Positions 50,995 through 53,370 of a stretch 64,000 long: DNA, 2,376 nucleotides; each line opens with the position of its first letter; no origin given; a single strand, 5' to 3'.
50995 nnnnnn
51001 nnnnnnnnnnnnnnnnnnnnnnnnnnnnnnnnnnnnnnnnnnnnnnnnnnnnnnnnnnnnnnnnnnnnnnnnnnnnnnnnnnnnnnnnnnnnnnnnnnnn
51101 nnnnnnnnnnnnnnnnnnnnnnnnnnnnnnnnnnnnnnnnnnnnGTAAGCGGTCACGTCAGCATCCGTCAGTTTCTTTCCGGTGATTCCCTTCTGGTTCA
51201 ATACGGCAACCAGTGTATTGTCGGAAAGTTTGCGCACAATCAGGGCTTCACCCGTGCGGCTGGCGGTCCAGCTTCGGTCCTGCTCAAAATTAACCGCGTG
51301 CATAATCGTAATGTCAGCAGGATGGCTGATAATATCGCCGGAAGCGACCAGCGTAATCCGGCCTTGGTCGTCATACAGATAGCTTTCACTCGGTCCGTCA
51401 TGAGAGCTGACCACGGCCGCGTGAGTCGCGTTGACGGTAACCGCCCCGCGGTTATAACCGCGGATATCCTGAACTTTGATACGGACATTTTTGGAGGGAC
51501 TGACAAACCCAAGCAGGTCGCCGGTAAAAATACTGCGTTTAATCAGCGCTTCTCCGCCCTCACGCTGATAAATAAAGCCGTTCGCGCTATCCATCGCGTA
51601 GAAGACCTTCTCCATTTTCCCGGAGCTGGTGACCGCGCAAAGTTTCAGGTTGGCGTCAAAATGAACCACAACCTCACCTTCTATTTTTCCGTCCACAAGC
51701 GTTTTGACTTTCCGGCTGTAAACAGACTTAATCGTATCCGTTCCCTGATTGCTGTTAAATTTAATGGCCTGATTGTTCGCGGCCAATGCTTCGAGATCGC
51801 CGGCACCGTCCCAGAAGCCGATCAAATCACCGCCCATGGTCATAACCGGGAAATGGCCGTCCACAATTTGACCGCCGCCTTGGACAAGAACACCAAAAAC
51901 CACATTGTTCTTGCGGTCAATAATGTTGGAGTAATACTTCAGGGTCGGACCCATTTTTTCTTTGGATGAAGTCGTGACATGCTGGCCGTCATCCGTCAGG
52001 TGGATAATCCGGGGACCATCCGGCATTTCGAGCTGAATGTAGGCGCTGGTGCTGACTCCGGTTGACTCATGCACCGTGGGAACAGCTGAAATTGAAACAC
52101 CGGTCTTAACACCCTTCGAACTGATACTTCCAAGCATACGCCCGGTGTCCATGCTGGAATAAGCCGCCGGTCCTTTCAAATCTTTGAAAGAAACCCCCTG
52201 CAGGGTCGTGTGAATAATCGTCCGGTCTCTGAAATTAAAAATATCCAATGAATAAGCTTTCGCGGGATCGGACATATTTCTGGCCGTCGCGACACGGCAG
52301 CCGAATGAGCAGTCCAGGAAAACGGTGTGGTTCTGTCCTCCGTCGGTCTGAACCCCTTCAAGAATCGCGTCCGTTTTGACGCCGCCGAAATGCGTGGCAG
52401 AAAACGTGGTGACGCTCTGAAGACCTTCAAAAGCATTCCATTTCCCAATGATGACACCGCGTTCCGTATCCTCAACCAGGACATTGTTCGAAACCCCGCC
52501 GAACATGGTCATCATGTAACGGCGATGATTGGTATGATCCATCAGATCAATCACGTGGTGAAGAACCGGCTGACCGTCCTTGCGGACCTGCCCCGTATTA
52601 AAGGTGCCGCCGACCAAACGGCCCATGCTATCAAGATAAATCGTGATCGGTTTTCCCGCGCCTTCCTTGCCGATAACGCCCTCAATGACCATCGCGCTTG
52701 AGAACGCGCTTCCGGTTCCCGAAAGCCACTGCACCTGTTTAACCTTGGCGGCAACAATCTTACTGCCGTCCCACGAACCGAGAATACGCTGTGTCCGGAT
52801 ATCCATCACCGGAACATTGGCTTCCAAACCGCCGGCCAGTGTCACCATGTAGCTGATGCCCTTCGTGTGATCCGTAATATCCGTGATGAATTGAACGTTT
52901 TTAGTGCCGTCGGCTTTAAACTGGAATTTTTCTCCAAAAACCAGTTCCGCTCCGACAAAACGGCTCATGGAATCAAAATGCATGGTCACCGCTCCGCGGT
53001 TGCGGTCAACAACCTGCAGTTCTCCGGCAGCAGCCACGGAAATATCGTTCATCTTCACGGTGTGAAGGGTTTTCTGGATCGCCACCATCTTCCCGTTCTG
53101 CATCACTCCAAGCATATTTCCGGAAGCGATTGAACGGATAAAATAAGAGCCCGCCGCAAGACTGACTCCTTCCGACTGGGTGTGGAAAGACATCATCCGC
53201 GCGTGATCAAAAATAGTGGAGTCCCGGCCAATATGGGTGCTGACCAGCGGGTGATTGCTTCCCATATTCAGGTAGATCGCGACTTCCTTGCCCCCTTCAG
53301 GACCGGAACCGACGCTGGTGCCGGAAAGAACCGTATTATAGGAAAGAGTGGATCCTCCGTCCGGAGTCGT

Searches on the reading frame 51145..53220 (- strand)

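Call 71: search_protein_families(library=pfam, proteins=[window:51145-53220:-], max_evalue=1)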
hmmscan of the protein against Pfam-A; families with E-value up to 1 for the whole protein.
window:51145-53220:- (692 aa): 1 family
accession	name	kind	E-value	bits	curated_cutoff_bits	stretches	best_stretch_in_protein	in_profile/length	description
PF06663.18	CNK2_3_dom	-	0.11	12.5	27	1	631-682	99-149/212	Connector enhancer of kinase suppressor of ras 2/3 domain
